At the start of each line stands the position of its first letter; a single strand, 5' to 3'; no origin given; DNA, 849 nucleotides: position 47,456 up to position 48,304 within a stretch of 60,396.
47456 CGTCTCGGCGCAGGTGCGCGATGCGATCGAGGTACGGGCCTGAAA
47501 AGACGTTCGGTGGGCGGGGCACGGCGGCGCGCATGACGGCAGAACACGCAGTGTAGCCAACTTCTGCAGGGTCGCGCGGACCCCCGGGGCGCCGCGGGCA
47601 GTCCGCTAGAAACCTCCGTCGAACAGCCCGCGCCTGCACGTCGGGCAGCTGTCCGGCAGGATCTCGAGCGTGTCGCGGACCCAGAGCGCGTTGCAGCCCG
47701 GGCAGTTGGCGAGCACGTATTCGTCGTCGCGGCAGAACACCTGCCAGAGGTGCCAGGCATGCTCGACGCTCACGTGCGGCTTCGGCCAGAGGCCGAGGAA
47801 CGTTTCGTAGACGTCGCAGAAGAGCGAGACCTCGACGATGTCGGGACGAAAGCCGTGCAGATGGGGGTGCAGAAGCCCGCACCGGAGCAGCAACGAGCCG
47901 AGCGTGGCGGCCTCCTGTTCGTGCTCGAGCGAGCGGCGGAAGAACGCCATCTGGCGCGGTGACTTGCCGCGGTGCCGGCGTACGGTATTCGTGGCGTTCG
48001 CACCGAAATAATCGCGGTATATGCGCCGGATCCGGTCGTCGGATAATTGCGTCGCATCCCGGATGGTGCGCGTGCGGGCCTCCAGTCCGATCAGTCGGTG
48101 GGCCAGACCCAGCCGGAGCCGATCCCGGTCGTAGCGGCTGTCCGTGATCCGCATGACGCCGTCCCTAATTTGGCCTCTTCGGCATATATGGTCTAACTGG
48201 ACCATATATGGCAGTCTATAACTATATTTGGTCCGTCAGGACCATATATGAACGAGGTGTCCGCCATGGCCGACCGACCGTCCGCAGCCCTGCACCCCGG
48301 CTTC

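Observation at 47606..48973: Orphan, divergently transcribed FlhC-like / FlhD-like regulator pair with no flagellar or conjugation genes nearby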

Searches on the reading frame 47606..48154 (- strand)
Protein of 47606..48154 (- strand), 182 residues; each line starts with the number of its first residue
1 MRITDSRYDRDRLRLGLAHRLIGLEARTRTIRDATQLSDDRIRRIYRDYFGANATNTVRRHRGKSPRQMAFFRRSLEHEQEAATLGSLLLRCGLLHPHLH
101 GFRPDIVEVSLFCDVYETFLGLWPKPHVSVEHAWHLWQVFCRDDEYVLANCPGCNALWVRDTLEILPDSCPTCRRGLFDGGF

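Call 3: search_protein_families(library=pfam, proteins=[window:47606-48154:-], max_evalue=1)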
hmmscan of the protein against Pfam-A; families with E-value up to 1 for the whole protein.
window:47606-48154:- (182 aa): 1 family
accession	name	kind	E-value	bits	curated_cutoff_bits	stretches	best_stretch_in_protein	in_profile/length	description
PF05280.16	FlhC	-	0.00017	21.9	27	1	16-54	14-52/173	Flagellar transcriptional activator (FlhC)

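Call 4: search_protein_families(library=ncbifam, proteins=[window:47606-48154:-], max_evalue=1)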
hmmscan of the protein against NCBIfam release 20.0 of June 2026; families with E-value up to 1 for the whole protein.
window:47606-48154:- (182 aa): 1 family
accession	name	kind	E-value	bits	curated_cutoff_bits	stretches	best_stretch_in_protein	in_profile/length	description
NF009365.1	PRK12722.1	equivalog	0.00012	21.9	216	1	15-54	11-50/170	flagellar transcriptional regulator FlhC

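Call 6: find_homologous_proteins(query=window:47606-48154:-)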
Query window:47606-48154:- (182 aa): 355 proteins with E <= 0.001 among 428 candidates; the best 120 are listed.
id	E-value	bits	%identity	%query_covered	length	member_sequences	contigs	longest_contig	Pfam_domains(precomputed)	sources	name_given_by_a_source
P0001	1.5e-105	369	89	98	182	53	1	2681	-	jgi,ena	-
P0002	1.4e-104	366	86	99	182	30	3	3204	-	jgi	jgi:hypothetical protein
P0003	4.1e-100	351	84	99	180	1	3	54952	-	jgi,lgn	jgi:hypothetical protein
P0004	4.3e-98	345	84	97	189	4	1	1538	PF05280.17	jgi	jgi:hypothetical protein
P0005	8.7e-97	341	82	98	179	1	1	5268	PF05280.17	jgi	jgi:hypothetical protein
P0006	2.0e-96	339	84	98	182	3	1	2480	-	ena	-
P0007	1.9e-93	330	79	98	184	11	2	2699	-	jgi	jgi:hypothetical protein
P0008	5.8e-91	322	78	99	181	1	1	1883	PF05280.17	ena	-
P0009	1.0e-89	317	77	98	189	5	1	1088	-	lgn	-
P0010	2.7e-89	316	79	97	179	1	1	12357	-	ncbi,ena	-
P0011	6.2e-88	312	76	98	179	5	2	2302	-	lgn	-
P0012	1.1e-86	308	75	99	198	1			-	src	-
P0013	2.1e-86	307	76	97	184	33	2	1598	-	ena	-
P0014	4.3e-86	306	76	98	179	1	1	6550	-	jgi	jgi:hypothetical protein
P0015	5.6e-86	305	74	98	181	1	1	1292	-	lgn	-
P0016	6.8e-86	305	74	98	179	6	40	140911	-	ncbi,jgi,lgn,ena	-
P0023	3.0e-83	296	71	98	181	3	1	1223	PF05280.17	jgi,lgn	jgi:hypothetical protein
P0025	4.1e-83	296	71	97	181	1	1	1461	PF05280.17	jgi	jgi:hypothetical protein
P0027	9.0e-83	295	71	97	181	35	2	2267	PF05280.17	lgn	-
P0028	9.2e-83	295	70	97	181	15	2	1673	PF05280.17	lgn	-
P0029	1.2e-82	294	70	99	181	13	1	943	PF05280.17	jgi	jgi:hypothetical protein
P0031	1.3e-82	294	72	97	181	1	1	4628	PF05280.17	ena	-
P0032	1.4e-82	294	71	97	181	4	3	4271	PF05280.17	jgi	jgi:hypothetical protein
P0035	1.5e-81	291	72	97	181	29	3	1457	PF05280.17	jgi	jgi:hypothetical protein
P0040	1.3e-79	285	71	97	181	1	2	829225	PF05280.17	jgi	jgi:hypothetical protein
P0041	1.8e-79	284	70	97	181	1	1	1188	PF05280.17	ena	-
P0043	3.1e-79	283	72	96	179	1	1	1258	PF05280.17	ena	-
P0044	3.8e-79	283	70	97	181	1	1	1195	PF05280.17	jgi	-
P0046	7.5e-79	282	69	98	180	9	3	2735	PF05280.17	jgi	jgi:hypothetical protein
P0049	3.1e-77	277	69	96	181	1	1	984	PF05280.17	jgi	-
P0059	5.6e-74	266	67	98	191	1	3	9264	PF05280.17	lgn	-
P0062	3.5e-71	257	67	97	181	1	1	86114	PF05280.17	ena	-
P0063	7.2e-71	256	65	98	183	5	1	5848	PF05280.17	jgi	jgi:hypothetical protein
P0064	5.3e-70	253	65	98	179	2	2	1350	PF05280.17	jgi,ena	-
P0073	6.4e-65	237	63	98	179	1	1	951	PF05280.17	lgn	-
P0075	1.0e-64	236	61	96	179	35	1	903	PF05280.17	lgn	-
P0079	7.7e-64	233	62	99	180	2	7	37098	-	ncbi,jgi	jgi:hypothetical protein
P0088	1.9e-62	229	61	96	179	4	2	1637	PF05280.17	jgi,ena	-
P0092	3.5e-62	228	61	96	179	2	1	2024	PF05280.17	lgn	-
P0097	1.1e-61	226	60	96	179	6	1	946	PF05280.17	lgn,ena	-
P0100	2.5e-61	225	60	96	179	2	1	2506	PF05280.17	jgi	jgi:hypothetical protein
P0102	6.5e-61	224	60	99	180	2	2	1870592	-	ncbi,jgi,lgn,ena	jgi:hypothetical protein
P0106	1.1e-60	223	60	96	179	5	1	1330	PF05280.17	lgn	-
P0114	2.9e-60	221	59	96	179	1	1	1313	PF05280.17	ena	-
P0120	6.8e-60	220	59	96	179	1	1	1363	PF05280.17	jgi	jgi:hypothetical protein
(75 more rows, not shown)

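Call 10: search_solved_structures(query=A1, max_evalue=10, show_alignments=2)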
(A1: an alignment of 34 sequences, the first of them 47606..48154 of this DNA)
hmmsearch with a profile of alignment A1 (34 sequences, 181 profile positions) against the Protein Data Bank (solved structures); distinct sequences matched with E-value up to 10: 8.
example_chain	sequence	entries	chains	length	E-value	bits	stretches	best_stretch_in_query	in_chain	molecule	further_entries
8j56_C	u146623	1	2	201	1.2e-05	28.4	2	11-49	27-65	Flagellar transcriptional regulator FlhC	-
2avu_E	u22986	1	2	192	0.0017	21.4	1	15-49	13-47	Flagellar transcriptional activator flhC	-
6rwb_A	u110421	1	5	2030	0.4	13.7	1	110-166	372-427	Toxin,Toxin complex subunit TcaB,Putative toxin subunit,Putative toxin subunit,Toxin,Toxin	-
4uae_A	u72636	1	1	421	1.3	12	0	78-113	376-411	Importin subunit alpha-3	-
6bvv_A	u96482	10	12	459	1.4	11.9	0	78-113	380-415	Importin subunit alpha-3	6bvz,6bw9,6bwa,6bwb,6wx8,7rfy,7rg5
5xzx_A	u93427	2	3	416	1.4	11.8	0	78-112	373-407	Importin subunit alpha-3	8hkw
2caz_B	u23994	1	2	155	1.4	11.8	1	70-134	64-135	VACUOLAR PROTEIN SORTING-ASSOCIATED PROTEIN VPS28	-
7jjl_A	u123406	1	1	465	1.5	11.8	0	78-113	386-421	Importin subunit alpha-3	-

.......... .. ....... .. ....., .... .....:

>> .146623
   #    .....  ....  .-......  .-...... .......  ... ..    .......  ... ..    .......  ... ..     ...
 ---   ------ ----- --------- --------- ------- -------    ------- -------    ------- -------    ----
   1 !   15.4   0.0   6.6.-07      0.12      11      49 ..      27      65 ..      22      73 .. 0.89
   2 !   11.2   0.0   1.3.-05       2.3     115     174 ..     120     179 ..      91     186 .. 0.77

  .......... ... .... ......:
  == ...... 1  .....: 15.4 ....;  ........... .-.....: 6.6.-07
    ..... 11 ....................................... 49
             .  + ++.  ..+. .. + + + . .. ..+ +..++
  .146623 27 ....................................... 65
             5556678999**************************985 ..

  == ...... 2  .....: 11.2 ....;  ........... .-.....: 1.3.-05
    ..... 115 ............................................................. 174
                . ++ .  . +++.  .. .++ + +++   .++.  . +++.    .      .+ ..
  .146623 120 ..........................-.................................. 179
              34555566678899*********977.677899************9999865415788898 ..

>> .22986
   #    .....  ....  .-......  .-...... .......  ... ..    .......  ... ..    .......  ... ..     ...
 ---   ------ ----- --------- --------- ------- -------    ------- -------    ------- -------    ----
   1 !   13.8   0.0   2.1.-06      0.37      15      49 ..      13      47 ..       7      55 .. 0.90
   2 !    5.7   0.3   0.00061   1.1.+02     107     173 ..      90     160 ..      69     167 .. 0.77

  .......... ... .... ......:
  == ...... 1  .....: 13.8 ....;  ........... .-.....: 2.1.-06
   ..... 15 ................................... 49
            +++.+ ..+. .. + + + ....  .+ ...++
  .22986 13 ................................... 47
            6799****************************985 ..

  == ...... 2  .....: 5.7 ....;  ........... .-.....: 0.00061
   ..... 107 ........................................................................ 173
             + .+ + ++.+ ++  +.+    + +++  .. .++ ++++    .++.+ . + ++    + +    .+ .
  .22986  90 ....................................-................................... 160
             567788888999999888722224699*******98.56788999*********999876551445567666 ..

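Call 16: find_related_loci(query=A1, collection=genome_contigs, flank=10000)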
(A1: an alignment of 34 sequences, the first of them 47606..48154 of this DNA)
Query A1 (182 aa) in genome_contigs; peptide patterns used: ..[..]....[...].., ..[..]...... (x = any residue, [..] = any of these).
579 stretches matched a pattern; 558 encode a relative of the query (tblastn E <= 1e-3); the best 80 are kept; 80 distinct loci.
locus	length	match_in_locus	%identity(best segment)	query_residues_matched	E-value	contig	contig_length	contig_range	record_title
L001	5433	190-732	89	1-181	3e-98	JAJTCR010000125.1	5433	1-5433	MAG: Steroidobacteraceae bacterium isolate C_No_T20_C_bin.109 scaffold_17414, whole genome shotgun sequence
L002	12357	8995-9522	79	1-176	7e-91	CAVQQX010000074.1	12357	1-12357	MAG: uncultured Gammaproteobacteria bacterium isolate MFD10097.bin.2.12 genome assembly, contig: contig_17132, whole gen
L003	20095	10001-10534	75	1-178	1e-87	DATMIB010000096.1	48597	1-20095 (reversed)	MAG TPA_asm: Steroidobacteraceae bacterium isolate SMAG_U13531 k141_64932, whole genome shotgun sequence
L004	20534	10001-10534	74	1-178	1e-87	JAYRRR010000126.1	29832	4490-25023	MAG: Steroidobacteraceae bacterium isolate XM1_ASGE3bin.34 k141_892228, whole genome shotgun sequence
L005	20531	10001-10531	73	1-177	4e-86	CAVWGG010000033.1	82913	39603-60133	MAG: uncultured Gammaproteobacteria bacterium isolate MFD04716.bin.2.92 genome assembly, contig: contig_75351, whole gen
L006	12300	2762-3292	72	1-177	4e-86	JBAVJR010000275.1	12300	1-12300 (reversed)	MAG: Steroidobacteraceae bacterium isolate MFD04396_ilm_asm_bin7 k127_14957, whole genome shotgun sequence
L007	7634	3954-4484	72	1-177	8e-86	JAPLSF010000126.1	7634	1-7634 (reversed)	MAG: Proteobacteria bacterium isolate LacPavin_0920_SED3_MAG_66_26 LacPavin_0920_SED3_scaffold_450343, whole genome shot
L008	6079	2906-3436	72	1-177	2e-85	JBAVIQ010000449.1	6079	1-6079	MAG: Steroidobacteraceae bacterium isolate MFD04666_ilm_asm_bin11 k127_50173, whole genome shotgun sequence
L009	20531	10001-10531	72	1-177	2e-85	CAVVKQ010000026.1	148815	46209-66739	MAG: uncultured proteobacterium isolate MFD04716.bin.3.385 genome assembly, contig: contig_70694, whole genome shotgun s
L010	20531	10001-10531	73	1-177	1e-85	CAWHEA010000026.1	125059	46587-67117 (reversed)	MAG: uncultured Gammaproteobacteria bacterium isolate MFD00905.bin.2.7 genome assembly, contig: contig_43141, whole geno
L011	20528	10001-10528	71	1-176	2e-84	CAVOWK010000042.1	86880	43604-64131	MAG: uncultured Gammaproteobacteria bacterium isolate MFD00032.bin.2.146 genome assembly, contig: contig_88806, whole ge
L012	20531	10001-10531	71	1-177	1e-83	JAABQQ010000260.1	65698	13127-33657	MAG: Gammaproteobacteria bacterium isolate S06.Bin044 NODE_6_length_65698_cov_9.31984, whole genome shotgun sequence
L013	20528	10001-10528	70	1-176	1e-82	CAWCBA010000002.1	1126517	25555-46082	MAG: uncultured Gammaproteobacteria bacterium isolate MFD09779.bin.1.338 genome assembly, contig: contig_16022, whole ge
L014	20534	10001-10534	70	1-178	2e-82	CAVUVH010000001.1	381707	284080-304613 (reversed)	MAG: uncultured Gammaproteobacteria bacterium isolate MFD03899.bin.2.171 genome assembly, contig: contig_10585, whole ge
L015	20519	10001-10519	71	1-173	3e-82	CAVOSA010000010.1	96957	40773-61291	MAG: uncultured Gammaproteobacteria bacterium isolate MFD00032.bin.2.79 genome assembly, contig: contig_133694, whole ge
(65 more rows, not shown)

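Call 33: predict_structure(alignment_id=A1)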
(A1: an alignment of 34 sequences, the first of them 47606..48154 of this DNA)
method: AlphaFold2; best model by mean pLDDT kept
length: 182 residues; sequences in the alignment: 34
mean_pLDDT: 82.3   pTM: 0.80
mean pLDDT of the five models: 82.3, 82.1, 81.9, 79.5, 78.6
residues with pLDDT >= 90: 76; 70-90: 69; 50-70: 29; < 50: 8
segments of 3 or more residues with pLDDT < 50: 180-182
pLDDT, mean of each block of 10 residues (from residue 1): 66 91 90 92 85 59 51 75 95 90 91 97 90 91 86 90 77 75 40
secondary structure, 60 per line:
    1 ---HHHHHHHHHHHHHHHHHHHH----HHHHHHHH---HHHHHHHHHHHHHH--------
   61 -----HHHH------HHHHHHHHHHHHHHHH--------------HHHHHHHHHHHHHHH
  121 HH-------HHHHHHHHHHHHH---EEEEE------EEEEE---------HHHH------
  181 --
elements in order: H4-23 H28-35 H39-52 H66-69 H76-91 H106-122 H130-142 E146-150 E157-161 H171-174

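Call 36: fold_search(model_id=the predicted structure, library=pdb)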
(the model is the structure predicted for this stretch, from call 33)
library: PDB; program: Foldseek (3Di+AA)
matches with E <= 10: 40; with E <= 0.001: 3
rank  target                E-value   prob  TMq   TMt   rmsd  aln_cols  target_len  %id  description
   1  2avu_E                1.5e-04  1.00  0.62  0.71   3.7       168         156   21  Structure of the Escherichia coli FlhDC complex, a prokaryotic heteromeric regulator of transcription (released 2005-12-13)
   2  8j56_F                1.8e-04  1.00  0.66  0.74   4.5       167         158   23  Crystal structure of the FlhDC complex from Cupriavidus necator (released 2024-02-28)
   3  8j56_C                6.7e-04  1.00  0.65  0.73   4.6       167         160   23  Crystal structure of the FlhDC complex from Cupriavidus necator (released 2024-02-28)
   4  7jk6_A                7.5e-01  0.14  0.22  0.13  16.6       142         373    9  Structure of Drosophila ORC in the active conformation (released 2020-09-09)
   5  7jpo_A                9.9e-01  0.10  0.22  0.13  15.7       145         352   12  ORC-O1AAA: Human Origin Recognition Complex (ORC) with dynamic/unresolved ORC2 WH (released 2020-09-02)
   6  7jgr_A                1.2e+00  0.09  0.22  0.12  15.8       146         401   10  Structure of Drosophila ORC bound to DNA (84 bp) and Cdc6 (released 2020-09-09)
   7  7jps_A                2.1e+00  0.09  0.22  0.13  15.4       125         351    8  ORC-DNA: Human Origin Recognition Complex (ORC) with DNA bound in the core (released 2020-09-09)
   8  7jk5_A                2.2e+00  0.08  0.22  0.13  16.7       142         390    9  Structure of Drosophila ORC bound to DNA (released 2020-09-09)
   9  8st7_A                2.8e+00  0.08  0.19  0.17  10.9        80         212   14  Structure of E3 ligase VsHECT bound to ubiquitin (released 2023-07-12)
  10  3lsr_A                2.9e+00  0.03  0.17  0.16  15.2       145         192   21  Crystal structure of DesT in complex with duplex DNA (released 2010-08-04)
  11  8s0c_A                3.9e+00  0.06  0.22  0.29  15.5       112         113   10  H. sapiens ORC1-5 bound to double stranded DNA as part of the MCM-ORC complex (released 2024-10-02)
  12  8rwv_A                4.8e+00  0.03  0.20  0.12  16.6       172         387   14  Human OCCM DNA licensing intermediate (released 2025-02-05)
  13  8r7y_B                5.3e+00  0.07  0.18  0.11  14.7        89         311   16  Deoxyribonucleoside regulator DeoR in complex with the DNA operator (released 2024-06-19)
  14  8pvt_A                5.3e+00  0.05  0.20  0.26  10.2       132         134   12  Manganese-dependent transcriptional repressor DR2539 complexed with cadmium (SAD 7 keV) (released 2024-05-08)
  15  4go1_B                5.6e+00  0.05  0.18  0.12  14.2       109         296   12  Crystal Structure of full length transcription repressor LsrR from E. coli. (released 2013-04-24)
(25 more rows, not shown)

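Call 42: search_dna_similar(query=window:47606-48154:-, collection=plasmids, mode=protein, max_evalue=0.01, max_rows=15)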
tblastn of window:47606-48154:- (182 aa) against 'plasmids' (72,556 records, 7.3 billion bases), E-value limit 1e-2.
No match.

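Call 70: search_protein_families(library=padloc, proteins=[window:47606-48154:-], max_evalue=0.1)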
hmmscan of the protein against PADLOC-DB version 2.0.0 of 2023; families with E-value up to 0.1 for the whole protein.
window:47606-48154:- (182 aa): 0 families

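Call 71: search_protein_families(library=phrogs, proteins=[window:47606-48154:-], max_evalue=0.1)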
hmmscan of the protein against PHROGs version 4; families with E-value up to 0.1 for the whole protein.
window:47606-48154:- (182 aa): 0 families

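Call 83: list_cluster_members(proteins=[window:47606-48154:-, P0016, P0102, P0079, P0129, P0173, P0235, P0170])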
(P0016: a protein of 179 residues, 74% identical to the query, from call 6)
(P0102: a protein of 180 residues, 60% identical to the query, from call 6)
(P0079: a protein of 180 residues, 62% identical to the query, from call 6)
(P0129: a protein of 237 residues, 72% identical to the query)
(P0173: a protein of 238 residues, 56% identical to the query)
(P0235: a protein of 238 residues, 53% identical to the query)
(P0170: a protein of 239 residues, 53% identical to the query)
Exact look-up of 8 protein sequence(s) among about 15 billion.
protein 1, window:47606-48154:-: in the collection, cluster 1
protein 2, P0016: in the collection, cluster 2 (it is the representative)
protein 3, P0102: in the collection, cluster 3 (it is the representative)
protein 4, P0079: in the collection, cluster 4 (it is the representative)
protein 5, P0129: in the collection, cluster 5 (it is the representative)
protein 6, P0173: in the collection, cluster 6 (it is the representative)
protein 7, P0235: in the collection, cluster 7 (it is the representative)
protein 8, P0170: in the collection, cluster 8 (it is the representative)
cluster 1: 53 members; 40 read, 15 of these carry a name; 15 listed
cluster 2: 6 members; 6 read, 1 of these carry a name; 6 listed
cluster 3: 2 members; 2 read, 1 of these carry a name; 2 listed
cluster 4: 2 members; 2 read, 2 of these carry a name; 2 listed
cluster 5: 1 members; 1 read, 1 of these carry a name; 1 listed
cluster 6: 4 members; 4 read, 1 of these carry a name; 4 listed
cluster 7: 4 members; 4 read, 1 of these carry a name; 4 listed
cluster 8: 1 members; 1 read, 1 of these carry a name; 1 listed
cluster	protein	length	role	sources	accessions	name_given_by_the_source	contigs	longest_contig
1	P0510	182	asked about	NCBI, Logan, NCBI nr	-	-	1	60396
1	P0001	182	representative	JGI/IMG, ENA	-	-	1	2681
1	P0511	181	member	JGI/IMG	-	hypothetical protein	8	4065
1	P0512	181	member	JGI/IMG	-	hypothetical protein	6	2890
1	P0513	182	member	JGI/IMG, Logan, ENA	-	hypothetical protein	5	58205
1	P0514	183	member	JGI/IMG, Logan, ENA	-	hypothetical protein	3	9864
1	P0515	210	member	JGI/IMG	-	hypothetical protein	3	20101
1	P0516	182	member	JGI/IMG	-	hypothetical protein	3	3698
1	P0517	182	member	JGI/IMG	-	hypothetical protein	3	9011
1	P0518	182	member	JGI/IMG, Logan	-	hypothetical protein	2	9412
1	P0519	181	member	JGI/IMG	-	hypothetical protein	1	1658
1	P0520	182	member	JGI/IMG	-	hypothetical protein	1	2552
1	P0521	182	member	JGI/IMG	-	hypothetical protein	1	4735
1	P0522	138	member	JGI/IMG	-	hypothetical protein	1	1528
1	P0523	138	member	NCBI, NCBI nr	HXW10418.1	MAG TPA: hypothetical protein VD737_07375 [Steroidobacteraceae bacterium] | hypothetical protein [Steroidobacteraceae bacterium]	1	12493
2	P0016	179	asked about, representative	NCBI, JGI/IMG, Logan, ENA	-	-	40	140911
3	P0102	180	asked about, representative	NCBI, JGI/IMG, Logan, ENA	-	hypothetical protein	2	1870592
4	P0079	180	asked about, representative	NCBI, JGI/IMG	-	hypothetical protein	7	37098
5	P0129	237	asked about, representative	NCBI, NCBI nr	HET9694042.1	MAG TPA: hypothetical protein VFP48_06635 [Steroidobacteraceae bacterium] | hypothetical protein [Steroidobacteraceae bacterium]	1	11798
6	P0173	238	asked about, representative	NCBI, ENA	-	-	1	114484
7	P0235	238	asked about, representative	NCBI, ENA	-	-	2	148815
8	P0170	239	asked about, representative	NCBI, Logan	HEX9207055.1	MAG TPA: hypothetical protein VF851_02390 [Steroidobacteraceae bacterium]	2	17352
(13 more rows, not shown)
